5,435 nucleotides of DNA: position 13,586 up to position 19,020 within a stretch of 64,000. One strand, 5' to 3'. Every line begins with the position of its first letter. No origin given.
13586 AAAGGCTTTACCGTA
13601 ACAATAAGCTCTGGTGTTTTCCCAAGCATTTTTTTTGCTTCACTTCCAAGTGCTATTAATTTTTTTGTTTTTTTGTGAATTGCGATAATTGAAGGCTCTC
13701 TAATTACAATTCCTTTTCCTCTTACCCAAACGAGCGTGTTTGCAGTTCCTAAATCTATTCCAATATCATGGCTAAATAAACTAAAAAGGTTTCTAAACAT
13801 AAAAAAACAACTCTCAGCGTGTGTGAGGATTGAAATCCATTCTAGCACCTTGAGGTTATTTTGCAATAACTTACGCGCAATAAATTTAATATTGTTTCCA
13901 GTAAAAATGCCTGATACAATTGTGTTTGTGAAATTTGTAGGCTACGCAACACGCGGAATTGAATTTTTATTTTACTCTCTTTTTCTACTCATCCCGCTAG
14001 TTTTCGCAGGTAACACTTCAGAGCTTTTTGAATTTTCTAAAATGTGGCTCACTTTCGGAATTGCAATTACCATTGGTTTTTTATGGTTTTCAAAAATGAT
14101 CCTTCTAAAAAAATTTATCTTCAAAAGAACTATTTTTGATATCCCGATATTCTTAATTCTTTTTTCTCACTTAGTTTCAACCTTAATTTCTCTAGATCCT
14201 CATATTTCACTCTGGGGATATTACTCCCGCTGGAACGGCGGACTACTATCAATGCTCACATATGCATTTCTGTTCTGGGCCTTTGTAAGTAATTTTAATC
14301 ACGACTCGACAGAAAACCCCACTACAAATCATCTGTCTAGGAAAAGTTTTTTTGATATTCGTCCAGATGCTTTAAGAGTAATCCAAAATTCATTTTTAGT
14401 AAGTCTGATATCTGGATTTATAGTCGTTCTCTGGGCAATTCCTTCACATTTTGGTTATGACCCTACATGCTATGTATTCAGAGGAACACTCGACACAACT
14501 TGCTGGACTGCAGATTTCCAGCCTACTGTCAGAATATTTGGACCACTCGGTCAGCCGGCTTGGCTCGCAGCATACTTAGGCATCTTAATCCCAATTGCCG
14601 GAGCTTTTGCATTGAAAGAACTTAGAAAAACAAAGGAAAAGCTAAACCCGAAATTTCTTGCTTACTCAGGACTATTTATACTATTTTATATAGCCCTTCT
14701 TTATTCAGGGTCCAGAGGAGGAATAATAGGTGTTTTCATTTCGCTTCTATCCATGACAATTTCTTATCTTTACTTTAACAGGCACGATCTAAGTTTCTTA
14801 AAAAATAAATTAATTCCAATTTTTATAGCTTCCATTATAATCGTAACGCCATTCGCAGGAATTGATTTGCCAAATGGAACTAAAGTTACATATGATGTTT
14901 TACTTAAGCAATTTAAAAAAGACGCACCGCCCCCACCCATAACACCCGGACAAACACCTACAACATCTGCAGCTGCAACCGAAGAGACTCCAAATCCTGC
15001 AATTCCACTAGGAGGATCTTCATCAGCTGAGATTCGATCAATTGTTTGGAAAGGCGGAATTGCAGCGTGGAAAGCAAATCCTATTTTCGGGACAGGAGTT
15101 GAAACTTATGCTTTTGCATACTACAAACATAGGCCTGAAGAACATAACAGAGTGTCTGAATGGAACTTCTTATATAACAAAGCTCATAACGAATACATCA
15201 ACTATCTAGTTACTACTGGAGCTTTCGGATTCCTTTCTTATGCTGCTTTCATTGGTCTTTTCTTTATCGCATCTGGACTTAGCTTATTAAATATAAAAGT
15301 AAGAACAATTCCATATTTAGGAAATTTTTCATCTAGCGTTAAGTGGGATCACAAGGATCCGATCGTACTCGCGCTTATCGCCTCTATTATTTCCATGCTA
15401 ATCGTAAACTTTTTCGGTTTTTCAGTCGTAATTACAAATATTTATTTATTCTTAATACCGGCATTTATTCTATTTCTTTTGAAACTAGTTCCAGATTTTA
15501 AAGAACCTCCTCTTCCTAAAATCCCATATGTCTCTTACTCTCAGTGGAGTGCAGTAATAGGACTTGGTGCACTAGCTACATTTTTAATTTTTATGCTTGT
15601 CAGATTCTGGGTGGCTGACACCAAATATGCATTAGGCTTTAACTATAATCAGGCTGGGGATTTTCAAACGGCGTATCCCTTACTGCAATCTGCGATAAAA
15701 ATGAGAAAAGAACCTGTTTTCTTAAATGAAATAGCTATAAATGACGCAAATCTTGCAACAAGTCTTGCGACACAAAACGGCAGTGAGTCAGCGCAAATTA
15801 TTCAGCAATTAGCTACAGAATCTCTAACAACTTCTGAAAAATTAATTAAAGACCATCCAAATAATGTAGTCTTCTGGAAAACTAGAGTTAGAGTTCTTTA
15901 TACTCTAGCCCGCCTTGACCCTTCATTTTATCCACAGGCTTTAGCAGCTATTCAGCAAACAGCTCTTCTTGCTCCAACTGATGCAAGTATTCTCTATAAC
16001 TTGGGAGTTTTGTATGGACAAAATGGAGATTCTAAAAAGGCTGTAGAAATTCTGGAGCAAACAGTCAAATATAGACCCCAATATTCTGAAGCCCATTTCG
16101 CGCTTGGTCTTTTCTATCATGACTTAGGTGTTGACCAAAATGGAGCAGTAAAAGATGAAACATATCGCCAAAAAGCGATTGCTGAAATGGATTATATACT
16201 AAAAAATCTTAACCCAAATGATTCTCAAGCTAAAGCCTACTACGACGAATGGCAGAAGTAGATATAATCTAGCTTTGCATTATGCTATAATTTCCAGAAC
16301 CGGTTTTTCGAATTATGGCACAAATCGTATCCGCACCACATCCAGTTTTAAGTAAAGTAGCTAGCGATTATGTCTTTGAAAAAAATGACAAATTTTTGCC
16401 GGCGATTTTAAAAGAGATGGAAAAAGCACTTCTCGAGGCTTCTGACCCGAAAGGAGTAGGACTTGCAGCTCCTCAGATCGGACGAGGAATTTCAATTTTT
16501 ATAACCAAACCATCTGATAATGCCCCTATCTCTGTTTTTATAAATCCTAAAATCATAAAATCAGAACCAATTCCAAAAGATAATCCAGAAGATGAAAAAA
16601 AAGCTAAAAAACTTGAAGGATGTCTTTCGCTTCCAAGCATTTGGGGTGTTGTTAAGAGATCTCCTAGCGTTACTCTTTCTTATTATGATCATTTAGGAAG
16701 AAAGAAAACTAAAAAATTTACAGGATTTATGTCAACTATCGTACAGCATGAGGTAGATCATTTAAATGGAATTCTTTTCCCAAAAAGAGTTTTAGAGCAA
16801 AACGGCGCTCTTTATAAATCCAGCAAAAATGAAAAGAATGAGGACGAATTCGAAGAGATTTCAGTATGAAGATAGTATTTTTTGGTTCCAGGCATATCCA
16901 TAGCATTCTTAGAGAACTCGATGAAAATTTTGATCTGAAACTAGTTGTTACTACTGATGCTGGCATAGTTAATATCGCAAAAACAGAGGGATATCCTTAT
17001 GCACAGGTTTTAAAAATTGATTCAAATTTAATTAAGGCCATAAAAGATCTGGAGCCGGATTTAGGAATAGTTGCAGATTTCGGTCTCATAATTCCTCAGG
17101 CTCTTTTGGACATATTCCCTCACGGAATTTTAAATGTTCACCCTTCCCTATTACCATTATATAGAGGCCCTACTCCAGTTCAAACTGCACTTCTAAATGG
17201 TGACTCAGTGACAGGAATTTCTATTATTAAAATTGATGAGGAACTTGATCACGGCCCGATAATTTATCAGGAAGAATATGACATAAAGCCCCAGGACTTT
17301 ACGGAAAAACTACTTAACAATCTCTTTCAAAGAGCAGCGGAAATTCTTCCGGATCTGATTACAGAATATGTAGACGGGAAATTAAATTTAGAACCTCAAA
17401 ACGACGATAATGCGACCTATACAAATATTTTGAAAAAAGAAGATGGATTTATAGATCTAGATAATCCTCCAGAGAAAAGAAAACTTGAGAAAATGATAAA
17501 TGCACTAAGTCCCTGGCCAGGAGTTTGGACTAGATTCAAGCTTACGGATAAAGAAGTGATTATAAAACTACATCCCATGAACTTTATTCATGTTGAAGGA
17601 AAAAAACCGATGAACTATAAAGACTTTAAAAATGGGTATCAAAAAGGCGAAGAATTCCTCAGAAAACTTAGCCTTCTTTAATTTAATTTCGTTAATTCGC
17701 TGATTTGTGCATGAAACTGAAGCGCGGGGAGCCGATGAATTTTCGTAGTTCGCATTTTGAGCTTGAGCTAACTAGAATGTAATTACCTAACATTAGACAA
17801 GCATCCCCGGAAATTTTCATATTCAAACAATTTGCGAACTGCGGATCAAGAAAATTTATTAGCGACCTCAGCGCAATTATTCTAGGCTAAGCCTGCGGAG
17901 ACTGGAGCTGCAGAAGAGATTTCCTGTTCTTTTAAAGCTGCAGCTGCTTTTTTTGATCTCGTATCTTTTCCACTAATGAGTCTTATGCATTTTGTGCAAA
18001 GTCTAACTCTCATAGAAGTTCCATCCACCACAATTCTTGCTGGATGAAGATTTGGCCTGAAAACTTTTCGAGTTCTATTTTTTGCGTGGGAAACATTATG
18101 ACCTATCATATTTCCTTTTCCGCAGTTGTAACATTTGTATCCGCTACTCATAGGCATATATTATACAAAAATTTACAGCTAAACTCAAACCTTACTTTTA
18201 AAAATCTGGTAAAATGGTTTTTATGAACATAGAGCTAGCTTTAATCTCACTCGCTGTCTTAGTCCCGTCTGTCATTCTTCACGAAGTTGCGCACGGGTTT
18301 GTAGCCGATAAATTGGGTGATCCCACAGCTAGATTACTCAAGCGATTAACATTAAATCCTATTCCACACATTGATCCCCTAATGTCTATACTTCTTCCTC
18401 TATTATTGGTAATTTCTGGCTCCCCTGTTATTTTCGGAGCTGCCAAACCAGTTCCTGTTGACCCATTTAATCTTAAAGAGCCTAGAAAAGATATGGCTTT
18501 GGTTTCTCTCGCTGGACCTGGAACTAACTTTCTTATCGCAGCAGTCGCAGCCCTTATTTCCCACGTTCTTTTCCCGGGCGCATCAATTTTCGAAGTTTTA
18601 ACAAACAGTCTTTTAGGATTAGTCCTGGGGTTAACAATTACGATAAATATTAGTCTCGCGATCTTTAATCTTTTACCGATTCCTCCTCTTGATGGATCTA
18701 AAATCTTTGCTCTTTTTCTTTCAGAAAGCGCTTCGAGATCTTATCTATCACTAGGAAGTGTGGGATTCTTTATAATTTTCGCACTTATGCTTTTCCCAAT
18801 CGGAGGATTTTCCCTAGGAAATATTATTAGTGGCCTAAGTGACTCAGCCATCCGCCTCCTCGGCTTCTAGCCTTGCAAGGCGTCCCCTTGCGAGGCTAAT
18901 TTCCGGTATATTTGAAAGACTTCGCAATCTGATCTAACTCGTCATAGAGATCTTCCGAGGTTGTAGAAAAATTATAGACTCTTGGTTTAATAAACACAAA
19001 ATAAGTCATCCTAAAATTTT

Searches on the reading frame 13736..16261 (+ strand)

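Call 120: search_protein_families(library=pfam, proteins=[window:13736-16261:+], max_evalue=0.00001)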
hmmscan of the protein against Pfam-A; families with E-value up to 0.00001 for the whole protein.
window:13736-16261:+ (841 aa): 9 families
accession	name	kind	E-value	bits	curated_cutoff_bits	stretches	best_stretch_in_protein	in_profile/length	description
PF04932.20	Wzy_C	-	5.1e-17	62.5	31.7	1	313-502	2-148/149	O-Antigen ligase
PF13431.12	TPR_17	-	3.3e-09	36.7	24.4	0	745-770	8-33/34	Tetratricopeptide repeat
PF13181.12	TPR_8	-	2e-07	31.1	25.7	0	750-782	1-33/34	Tetratricopeptide repeat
PF13424.12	TPR_12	-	3.1e-07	30.9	30.1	0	732-779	26-74/77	Tetratricopeptide repeat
PF13432.12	TPR_16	-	1.2e-06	29.3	32.7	0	760-798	7-45/65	Tetratricopeptide repeat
PF14559.12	TPR_19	-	1.2e-06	29.2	25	0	732-787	7-62/68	Tetratricopeptide repeat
PF13414.12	TPR_11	-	1.8e-06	27.9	26.8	0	762-798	6-42/42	TPR repeat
PF00515.34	TPR_1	-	2.4e-06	27.6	27.8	0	750-783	1-34/34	Tetratricopeptide repeat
PF13174.12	TPR_6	-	7.2e-06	26.8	26.3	0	753-782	3-32/33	Tetratricopeptide repeat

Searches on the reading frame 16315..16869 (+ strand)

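Call 120: search_protein_families(library=pfam, proteins=[window:16315-16869:+], max_evalue=0.00001)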
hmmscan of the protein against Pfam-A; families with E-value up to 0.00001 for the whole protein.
window:16315-16869:+ (184 aa): 1 family
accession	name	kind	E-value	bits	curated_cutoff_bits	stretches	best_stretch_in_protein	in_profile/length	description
PF01327.26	Pep_deformylase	-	8.6e-37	126.6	22.8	1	1-159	1-150/156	Polypeptide deformylase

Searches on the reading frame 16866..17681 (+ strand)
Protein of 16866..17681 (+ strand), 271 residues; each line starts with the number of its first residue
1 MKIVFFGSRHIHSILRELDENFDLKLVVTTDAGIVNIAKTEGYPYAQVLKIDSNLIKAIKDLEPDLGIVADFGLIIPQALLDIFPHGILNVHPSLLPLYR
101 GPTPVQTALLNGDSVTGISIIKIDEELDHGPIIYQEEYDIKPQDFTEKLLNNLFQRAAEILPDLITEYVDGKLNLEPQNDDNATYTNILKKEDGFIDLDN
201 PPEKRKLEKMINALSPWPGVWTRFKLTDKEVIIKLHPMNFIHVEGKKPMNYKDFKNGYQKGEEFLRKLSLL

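Call 120: search_protein_families(library=pfam, proteins=[window:16866-17681:+], max_evalue=0.00001)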
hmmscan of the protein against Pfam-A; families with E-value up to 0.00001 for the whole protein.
window:16866-17681:+ (271 aa): 2 families
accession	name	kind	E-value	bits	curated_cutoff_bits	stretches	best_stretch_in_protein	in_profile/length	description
PF00551.24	Formyl_trans_N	-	3e-34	118.8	26.1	1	42-163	60-179/181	Formyl transferase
PF02911.23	Formyl_trans_C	-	1.6e-06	28.7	21.1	0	189-231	2-40/100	Formyl transferase, C-terminal domain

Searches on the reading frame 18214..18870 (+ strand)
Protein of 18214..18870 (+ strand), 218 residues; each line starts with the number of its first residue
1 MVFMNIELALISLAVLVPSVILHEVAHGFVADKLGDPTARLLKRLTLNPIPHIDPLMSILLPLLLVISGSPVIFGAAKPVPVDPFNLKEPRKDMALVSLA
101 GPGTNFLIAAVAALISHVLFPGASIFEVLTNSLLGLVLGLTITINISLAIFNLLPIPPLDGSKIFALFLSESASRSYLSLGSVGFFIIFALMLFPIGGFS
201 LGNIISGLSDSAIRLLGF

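Call 120: search_protein_families(library=pfam, proteins=[window:18214-18870:+], max_evalue=0.00001)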
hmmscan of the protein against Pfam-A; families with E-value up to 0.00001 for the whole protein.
window:18214-18870:+ (218 aa): 1 family
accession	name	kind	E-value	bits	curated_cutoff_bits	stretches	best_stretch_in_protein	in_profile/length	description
PF02163.28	Peptidase_M50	-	2.3e-15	57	27.2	1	13-191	3-217/221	Peptidase family M50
